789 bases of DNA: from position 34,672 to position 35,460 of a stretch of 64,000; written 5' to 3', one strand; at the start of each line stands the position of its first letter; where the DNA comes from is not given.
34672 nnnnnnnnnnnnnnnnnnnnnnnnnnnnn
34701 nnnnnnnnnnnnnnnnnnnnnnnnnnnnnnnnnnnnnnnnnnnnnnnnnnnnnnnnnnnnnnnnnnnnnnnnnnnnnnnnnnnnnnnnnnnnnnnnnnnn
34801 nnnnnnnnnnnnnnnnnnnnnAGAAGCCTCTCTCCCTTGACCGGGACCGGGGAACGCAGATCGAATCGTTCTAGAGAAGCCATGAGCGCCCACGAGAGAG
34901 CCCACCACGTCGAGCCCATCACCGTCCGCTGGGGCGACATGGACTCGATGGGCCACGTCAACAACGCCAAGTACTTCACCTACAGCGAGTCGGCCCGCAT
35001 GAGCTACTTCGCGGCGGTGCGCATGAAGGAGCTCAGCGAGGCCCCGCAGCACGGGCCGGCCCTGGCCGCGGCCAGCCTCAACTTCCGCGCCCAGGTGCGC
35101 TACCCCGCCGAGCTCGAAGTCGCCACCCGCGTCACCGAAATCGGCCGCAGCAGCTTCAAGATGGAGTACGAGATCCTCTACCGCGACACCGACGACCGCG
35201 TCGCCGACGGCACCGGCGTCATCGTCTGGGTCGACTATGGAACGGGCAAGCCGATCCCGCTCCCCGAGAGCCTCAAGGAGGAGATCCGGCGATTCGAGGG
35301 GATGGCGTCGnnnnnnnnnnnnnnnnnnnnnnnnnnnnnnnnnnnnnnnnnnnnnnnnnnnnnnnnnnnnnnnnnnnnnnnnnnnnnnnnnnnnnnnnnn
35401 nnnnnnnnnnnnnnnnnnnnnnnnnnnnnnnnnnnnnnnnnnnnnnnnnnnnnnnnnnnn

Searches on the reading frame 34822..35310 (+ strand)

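Call 63: search_protein_families(library=pfam, proteins=[window:34822-35310:+], max_evalue=0.01)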
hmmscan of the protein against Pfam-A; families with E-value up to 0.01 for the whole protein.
window:34822-35310:+ (163 aa): 3 families
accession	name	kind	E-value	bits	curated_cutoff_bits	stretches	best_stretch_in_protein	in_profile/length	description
PF13279.12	4HBT_2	-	2.9e-28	99.2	25.5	1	35-154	1-121/122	Thioesterase-like superfamily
PF03061.28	4HBT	-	1.5e-13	51.3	20.6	1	43-119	1-71/79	Thioesterase superfamily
PF20791.3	Acyl-ACP_TE_C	-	8.8e-08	32.7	21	1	26-120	5-86/101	Acyl-ACP thioesterase C-terminal domain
